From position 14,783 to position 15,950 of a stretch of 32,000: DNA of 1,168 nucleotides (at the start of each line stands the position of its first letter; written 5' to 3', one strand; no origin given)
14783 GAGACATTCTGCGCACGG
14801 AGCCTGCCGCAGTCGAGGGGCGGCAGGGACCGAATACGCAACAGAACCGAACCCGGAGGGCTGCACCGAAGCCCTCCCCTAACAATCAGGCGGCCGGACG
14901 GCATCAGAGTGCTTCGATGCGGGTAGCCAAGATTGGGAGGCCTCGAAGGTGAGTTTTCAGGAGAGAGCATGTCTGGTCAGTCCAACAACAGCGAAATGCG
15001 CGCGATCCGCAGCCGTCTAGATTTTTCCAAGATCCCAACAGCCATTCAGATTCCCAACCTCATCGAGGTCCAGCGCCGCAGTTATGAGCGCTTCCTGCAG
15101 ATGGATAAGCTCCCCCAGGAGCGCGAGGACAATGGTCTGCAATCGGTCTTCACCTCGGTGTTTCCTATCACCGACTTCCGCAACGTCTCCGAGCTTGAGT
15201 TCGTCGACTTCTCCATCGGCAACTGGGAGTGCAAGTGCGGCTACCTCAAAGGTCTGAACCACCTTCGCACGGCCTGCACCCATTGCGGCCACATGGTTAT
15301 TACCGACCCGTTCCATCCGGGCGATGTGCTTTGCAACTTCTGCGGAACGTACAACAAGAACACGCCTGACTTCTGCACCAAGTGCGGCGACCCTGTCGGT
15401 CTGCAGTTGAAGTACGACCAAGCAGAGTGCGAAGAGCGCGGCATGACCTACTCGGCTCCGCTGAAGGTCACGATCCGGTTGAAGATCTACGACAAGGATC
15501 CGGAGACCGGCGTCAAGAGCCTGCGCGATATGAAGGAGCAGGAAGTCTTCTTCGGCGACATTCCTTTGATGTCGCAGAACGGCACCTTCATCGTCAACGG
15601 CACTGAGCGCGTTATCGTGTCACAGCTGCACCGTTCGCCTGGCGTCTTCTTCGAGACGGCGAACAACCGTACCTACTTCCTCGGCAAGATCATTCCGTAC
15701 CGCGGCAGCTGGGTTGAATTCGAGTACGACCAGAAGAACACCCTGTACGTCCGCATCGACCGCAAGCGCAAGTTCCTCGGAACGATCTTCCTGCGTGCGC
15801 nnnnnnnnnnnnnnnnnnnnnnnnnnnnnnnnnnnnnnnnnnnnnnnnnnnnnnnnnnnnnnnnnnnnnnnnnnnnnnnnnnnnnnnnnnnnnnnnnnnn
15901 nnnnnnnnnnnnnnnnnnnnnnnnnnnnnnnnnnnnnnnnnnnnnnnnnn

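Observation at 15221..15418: Cys8 double zinc-ribbon insertion in the N-terminal lobe of RNA polymerase beta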

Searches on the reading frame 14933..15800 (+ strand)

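Call 4: search_solved_structures(query=window:14933-15800:+, max_evalue=0.001, show_alignments=3)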
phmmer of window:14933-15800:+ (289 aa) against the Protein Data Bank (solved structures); distinct sequences matched with E-value up to 0.001: 53.
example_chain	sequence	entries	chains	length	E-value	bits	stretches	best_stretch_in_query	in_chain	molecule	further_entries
7ye1_C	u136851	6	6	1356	3.7e-65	223.4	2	159-288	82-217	DNA-directed RNA polymerase subunit beta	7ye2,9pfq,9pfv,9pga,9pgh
6j9e_C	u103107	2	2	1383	1.7e-55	191.7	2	161-289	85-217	DNA-directed RNA polymerase subunit beta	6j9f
9gdo_C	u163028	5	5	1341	2.2e-55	191.4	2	161-288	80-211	DNA-directed RNA polymerase subunit beta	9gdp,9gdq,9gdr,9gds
8hkc_C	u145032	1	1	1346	3.2e-55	190.8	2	161-289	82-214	DNA-directed RNA polymerase subunit beta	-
8g7e_I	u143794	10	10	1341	3.3e-55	190.8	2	161-289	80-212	DNA-directed RNA polymerase subunit beta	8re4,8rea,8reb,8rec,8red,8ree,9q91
5uaj_C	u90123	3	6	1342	3.3e-55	190.8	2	161-289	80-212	DNA-directed RNA polymerase subunit beta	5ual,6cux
10ma_I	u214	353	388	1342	3.3e-55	190.8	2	161-289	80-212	DNA-directed RNA polymerase subunit beta | Escherichia coli RNA polymerase beta subunit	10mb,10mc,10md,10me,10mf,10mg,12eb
5uaq_C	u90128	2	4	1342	3.3e-55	190.8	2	161-289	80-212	DNA-directed RNA polymerase subunit beta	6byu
3lu0_C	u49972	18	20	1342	3.3e-55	190.8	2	161-289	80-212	DNA-directed RNA polymerase subunit beta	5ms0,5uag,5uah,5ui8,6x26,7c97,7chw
6awb_03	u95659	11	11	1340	3.3e-55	190.7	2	161-289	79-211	DNA-directed RNA polymerase subunit beta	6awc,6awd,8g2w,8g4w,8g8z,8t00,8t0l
6n4c_C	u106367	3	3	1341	3.3e-55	190.7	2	161-289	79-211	DNA-directed RNA polymerase subunit beta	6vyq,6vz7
7mkn_C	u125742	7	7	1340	3.4e-55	190.7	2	161-289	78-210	DNA-directed RNA polymerase subunit beta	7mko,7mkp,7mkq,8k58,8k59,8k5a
7f0r_C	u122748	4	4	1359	1.5e-54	188.6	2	161-289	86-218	DNA-directed RNA polymerase subunit beta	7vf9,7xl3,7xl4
7xya_C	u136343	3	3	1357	1.7e-54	188.4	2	161-289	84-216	DNA-directed RNA polymerase subunit beta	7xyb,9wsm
6wmp_C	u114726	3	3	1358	1.6e-52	181.9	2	161-289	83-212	DNA-directed RNA polymerase subunit beta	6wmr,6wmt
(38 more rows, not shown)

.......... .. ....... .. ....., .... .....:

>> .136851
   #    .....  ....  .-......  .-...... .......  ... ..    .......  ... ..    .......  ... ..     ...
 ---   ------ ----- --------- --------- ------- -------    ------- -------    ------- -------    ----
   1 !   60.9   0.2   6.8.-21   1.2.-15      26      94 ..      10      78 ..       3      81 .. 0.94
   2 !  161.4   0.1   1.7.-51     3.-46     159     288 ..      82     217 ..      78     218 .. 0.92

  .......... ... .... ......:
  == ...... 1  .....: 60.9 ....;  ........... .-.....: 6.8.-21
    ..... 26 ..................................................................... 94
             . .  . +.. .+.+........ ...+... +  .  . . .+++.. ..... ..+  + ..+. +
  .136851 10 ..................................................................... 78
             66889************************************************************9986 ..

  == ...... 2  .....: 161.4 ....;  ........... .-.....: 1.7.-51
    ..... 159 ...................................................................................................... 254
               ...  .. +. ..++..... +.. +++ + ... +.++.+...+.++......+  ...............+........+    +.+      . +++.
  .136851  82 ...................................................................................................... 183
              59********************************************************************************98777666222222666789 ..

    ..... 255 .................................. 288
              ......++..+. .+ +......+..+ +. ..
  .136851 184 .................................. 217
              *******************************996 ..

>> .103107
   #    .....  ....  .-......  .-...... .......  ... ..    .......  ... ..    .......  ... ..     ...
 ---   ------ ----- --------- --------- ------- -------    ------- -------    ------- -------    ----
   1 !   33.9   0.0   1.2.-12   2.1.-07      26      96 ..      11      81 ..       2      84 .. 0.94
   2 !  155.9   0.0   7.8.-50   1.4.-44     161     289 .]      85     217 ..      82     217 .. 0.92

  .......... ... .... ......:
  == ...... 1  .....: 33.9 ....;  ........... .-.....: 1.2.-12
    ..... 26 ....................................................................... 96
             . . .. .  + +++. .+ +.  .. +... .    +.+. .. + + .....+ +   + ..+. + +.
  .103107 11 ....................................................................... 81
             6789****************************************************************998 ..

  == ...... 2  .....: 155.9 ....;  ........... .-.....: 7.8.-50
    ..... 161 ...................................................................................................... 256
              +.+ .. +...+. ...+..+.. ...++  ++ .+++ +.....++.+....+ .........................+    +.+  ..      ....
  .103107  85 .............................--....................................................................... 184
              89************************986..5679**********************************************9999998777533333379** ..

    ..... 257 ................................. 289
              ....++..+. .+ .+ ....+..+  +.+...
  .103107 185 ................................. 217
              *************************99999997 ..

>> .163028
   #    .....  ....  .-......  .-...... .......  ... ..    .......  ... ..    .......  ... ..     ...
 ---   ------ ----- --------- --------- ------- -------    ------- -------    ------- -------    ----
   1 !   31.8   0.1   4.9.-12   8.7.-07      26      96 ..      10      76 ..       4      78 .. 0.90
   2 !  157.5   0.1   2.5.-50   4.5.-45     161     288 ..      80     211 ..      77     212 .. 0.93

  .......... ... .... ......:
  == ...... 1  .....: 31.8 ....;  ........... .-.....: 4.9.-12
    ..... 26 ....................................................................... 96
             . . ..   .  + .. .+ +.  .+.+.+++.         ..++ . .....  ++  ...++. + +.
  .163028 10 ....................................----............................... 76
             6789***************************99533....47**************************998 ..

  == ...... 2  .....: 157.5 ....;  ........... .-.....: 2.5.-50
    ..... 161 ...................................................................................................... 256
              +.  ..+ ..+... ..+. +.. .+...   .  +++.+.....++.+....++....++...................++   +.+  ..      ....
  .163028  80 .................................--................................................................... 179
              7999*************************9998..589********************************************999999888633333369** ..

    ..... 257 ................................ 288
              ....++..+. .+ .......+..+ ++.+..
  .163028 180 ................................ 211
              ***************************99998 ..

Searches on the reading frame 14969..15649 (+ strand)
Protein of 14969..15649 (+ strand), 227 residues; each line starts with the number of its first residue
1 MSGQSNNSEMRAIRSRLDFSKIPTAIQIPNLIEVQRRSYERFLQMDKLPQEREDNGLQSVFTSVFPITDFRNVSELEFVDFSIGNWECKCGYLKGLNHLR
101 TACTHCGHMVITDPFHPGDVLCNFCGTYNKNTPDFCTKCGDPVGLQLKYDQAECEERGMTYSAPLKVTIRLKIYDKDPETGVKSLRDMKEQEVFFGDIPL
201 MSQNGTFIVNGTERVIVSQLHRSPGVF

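Call 28: predict_structure(alignment_id=A2)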
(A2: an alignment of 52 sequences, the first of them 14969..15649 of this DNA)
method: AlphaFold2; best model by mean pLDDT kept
length: 227 residues; sequences in the alignment: 52
mean_pLDDT: 71.1   pTM: 0.55
mean pLDDT of the five models: 71.1, 70.5, 65.7, 63.6, 60.8
residues with pLDDT >= 90: 63; 70-90: 76; 50-70: 36; < 50: 52
segments of 3 or more residues with pLDDT < 50: 1-18, 22-29, 203-227
pLDDT, mean of each block of 10 residues (from residue 1): 34 45 46 55 70 69 70 85 85 92 94 90 94 94 85 75 82 90 90 78 44 30 26
secondary structure, 60 per line:
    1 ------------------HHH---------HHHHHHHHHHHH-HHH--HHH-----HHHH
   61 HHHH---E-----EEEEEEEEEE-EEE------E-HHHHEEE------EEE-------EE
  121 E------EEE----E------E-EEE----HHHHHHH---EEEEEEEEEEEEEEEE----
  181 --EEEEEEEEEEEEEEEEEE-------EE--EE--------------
elements in order: H31-42 H57-64 E74-83 E85-87 H96-99 E100-102 E109-111 E119-121 E128-130 E144-146 H151-157 E161-176 E183-200

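Call 35: fold_search(model_id=the predicted structure, library=pdb)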
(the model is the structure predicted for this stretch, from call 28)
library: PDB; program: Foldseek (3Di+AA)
matches with E <= 10: 528; with E <= 0.001: 123
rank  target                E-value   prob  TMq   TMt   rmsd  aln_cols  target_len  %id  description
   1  9pga_C                1.3e-06  1.00  0.42  0.09  12.3       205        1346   41  The cryo-EM structure of C. crescentus DriD-ssDNA-RNAP-Sigma73-didA promoter transcription activation complex (released 2026-02-25)
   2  7ye1_C                1.5e-06  1.00  0.41  0.09  12.4       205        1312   41  The cryo-EM structure of C. crescentus GcrA-TACup (released 2023-01-18)
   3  7ye2_C                1.6e-06  1.00  0.42  0.09  12.7       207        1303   42  The cryo-EM structure of C. crescentus GcrA-TACdown (released 2023-01-18)
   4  8pen_I                2.1e-06  1.00  0.41  0.08  11.2       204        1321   34  fully recruited RfaH bound to E. coli transcription complex paused at ops site (alternative state of RfaH) (released 2024-04-24)
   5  8pdy_I                2.6e-06  1.00  0.41  0.08   7.7       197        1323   34  E. coli RNA polymerase paused at ops site (released 2024-04-24)
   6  9gdq_C                2.7e-06  1.00  0.41  0.08  11.2       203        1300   35  Cryo-EM structure of Vibrio cholerae RNA polymerase Transcription Activation Complex with ToxR transcription factor an (released 2025-12-17)
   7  9gdp_C                3.1e-06  1.00  0.40  0.08   9.4       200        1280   35  Cryo-EM structure of Vibrio cholerae RNA polymerase holoenzyme bound to an ompU promoter DNA fragment and 5-mer RNA (released 2025-12-17)
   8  9gdo_C                3.2e-06  1.00  0.40  0.08   9.4       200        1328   35  Cryo-EM structure of Vibrio cholerae RNA polymerase holoenzyme bound to an ompU promoter DNA fragment (released 2025-12-17)
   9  9pfq_C                3.2e-06  1.00  0.43  0.09  12.2       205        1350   41  The cryo-EM structure of C. crescentus DriD-ssDNA-RNAP-Sigma73-bapE promoter transcription activation complex (released 2026-02-25)
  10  4yln_C                3.2e-06  1.00  0.39  0.08  11.9       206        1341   35  E. coli Transcription Initiation Complex - 17-bp spacer and 4-nt RNA (released 2015-04-22)
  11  6ldi_C                3.8e-06  1.00  0.40  0.08   8.5       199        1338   35  The cryo-EM structure of E. coli CueR transcription activation complex (released 2020-09-30)
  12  9pgh_C                4.1e-06  1.00  0.43  0.09  12.2       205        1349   41  The cryo-EM structure of C. crescentus RNAP-Sigma73-CCNA_03891/CCNA_01149 promoter complex (released 2026-02-25)
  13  8txo_I                4.3e-06  1.00  0.41  0.10   8.3       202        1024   34  E. coli DNA-directed RNA polymerase transcription elongation complex bound to the unnatural dZ-PTP base pair in the ac (released 2024-01-24)
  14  8hkc_C                4.3e-06  1.00  0.40  0.09  11.3       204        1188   33  Cryo-EM structure of E. coli RNAP sigma32 complex (released 2023-05-31)
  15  7ubn_C                5.1e-06  1.00  0.39  0.08   8.0       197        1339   34  Transcription antitermination complex: NusA-containing "engaged" Qlambda-loading complex (released 2022-09-28)
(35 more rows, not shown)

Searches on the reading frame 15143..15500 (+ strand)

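Call 7: find_homologous_proteins(query=window:15143-15500:+, max_evalue=0.001)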
Query window:15143-15500:+ (119 aa): 300 proteins with E <= 0.001 among 305 candidates; the best 120 are listed.
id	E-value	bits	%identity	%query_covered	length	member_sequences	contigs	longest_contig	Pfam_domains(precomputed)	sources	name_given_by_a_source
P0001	1.9e-78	279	98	100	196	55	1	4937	PF04563.21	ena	-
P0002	3.2e-78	278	98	100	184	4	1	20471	PF04563.21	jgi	jgi:DNA-directed RNA polymerase subunit beta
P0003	9.1e-77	273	96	100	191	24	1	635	PF04563.21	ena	-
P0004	4.9e-72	258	91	100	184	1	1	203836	-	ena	-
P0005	9.7e-72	257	99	91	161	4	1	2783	-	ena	-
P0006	2.0e-69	250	88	99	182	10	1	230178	-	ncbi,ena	-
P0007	1.5e-68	247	86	98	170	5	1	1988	-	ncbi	-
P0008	8.5e-67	241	87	97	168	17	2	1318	-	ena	-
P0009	2.1e-66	240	84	100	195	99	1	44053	-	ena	-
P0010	2.1e-66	240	87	100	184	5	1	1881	PF04563.21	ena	-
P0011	2.5e-66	240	84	100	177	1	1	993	-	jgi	jgi:DNA-directed RNA polymerase subunit beta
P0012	2.7e-66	239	84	100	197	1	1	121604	-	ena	-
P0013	5.6e-66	238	83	97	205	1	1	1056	-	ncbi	-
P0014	8.5e-66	238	88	95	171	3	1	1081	-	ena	-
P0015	1.2e-65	237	83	100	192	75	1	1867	PF04563.21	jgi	jgi:DNA-directed RNA polymerase subunit beta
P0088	4.3e-43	164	63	100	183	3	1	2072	PF04563.21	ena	-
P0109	2.4e-38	149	55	100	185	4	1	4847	-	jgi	-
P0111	3.9e-38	148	56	97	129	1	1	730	-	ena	-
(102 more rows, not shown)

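Call 19: find_related_loci(query=A1, collection=genome_contigs, flank=3000)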
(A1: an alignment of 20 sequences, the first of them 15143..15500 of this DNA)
Query A1 (119 aa) in genome_contigs; peptide patterns used: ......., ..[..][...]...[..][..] (x = any residue, [..] = any of these).
600 stretches matched a pattern (row limit reached: there are more); 590 encode a relative of the query (tblastn E <= 1e-3); the best 80 are kept; 80 distinct loci.
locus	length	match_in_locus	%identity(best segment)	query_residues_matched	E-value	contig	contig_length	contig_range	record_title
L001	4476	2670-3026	97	1-119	2e-86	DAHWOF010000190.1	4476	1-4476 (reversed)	MAG TPA_asm: Granulicella sp. isolate clean1409 k141_410227, whole genome shotgun sequence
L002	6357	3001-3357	97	1-119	1e-85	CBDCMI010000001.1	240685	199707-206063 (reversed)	MAG: Acidobacteriaceae bacterium isolate 6055a41d-26f9-43fe-b968-0c9c48f1d65a genome assembly, contig: contig_1, whole g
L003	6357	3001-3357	99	1-119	2e-83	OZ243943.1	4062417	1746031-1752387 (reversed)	MAG: uncultured Granulicella sp. isolate 462336a0-ec41-4faa-8953-61bca8c89aac genome assembly, chromosome: 1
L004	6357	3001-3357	100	1-119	1e-83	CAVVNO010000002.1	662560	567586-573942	MAG: uncultured Acidobacteriaceae bacterium isolate MFD05841.bin.1.238 genome assembly, contig: contig_15527, whole geno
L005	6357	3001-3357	100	1-119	1e-83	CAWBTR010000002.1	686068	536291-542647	MAG: uncultured Acidobacteriaceae bacterium isolate MFD00731.bin.1.198 genome assembly, contig: contig_26510, whole geno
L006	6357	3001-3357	100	1-119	2e-83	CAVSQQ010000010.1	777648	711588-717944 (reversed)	MAG: uncultured Acidobacteriaceae bacterium isolate MFD05841.bin.1.111 genome assembly, contig: contig_36244, whole geno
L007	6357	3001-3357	99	1-119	6e-83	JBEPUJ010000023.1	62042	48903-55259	MAG: Terriglobales bacterium isolate 22E.maxbin.012 NODE_408_length_62042_cov_21.783777, whole genome shotgun sequence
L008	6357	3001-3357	99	1-119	5e-83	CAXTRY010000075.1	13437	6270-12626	MAG TPA_asm: uncultured Acidobacteriaceae bacterium isolate public_SRR14722041_metawrap_bin.2 genome assembly, contig: p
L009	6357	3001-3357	99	1-119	5e-83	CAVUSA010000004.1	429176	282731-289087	MAG: uncultured Gammaproteobacteria bacterium isolate MFD09671.bin.2.152 genome assembly, contig: contig_32430, whole ge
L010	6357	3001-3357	99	1-119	2e-82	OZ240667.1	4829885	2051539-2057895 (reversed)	MAG: uncultured Granulicella sp. isolate fa3bec8a-cfe5-4bd6-ba71-58f288440b9b genome assembly, chromosome: 1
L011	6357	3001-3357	99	1-119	8e-83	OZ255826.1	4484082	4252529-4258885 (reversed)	MAG: Edaphobacter sp. isolate ade6558b-797b-4b21-8e1a-9b780b73e61b genome assembly, chromosome: 1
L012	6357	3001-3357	98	1-119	2e-82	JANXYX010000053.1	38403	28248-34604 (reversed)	MAG: Granulicella sp. isolate GL140_4_metabat_128 GL140_4_k141_2751113, whole genome shotgun sequence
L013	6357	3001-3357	99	1-119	1e-82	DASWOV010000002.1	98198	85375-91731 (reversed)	MAG TPA_asm: Granulicella sp. isolate SMAG_U3450 k141_1875170, whole genome shotgun sequence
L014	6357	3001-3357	97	1-119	7e-82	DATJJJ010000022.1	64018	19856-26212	MAG TPA_asm: Edaphobacter sp. isolate SMAG_U15562 k141_7035678, whole genome shotgun sequence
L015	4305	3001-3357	96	1-119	2e-81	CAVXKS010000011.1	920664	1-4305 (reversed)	MAG: uncultured Acidobacteriaceae bacterium isolate MFD09603.bin.1.278 genome assembly, contig: contig_9751, whole genom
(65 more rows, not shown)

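Call 54: list_cluster_members(proteins=[P0311, P0312, P0379, P0386, P0385, P0376, P0109, P0111, P0088, P0164])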
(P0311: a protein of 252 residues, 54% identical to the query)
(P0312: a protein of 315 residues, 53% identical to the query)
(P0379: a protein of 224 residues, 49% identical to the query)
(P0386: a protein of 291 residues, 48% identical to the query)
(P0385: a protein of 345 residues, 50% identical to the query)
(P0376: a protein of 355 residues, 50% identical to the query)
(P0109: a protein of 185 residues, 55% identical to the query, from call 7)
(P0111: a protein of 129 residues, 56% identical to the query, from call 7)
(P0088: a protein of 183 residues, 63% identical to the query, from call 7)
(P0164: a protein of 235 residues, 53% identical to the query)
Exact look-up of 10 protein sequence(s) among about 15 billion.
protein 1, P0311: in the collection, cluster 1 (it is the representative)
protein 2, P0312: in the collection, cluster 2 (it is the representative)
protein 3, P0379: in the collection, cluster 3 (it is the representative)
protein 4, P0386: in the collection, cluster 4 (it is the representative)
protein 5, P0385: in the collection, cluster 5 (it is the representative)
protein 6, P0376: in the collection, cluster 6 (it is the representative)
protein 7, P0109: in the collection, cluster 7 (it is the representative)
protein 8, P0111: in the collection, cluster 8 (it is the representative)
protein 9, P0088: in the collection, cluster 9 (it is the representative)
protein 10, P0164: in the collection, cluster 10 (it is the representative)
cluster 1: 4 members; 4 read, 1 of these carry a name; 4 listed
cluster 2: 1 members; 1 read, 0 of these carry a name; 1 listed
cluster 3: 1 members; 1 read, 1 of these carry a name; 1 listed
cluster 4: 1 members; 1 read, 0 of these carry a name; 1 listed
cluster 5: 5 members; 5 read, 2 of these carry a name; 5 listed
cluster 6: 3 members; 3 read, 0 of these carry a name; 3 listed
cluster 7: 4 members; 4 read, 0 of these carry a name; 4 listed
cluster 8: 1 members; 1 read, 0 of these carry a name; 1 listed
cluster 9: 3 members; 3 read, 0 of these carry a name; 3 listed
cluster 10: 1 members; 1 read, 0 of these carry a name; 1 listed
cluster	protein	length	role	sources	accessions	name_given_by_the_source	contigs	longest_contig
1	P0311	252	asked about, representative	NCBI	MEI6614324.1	MAG: hypothetical protein WCL37_05460, partial [Chrysiogenales bacterium]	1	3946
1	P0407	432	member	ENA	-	-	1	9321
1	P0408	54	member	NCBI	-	-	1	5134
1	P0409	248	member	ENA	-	-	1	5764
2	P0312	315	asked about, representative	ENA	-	-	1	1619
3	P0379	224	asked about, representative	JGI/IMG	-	DNA-directed RNA polymerase subunit beta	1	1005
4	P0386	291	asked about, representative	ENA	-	-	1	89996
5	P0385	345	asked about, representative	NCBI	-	-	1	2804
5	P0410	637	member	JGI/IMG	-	DNA-directed RNA polymerase subunit beta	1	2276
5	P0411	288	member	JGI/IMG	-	DNA-directed RNA polymerase subunit beta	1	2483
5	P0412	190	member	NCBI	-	-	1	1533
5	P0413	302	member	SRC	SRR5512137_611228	-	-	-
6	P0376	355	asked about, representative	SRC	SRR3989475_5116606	-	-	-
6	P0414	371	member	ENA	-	-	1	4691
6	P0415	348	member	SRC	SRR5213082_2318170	-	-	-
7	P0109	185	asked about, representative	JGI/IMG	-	-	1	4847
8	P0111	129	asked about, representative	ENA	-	-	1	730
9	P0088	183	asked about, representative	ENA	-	-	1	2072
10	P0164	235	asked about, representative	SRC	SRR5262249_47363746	-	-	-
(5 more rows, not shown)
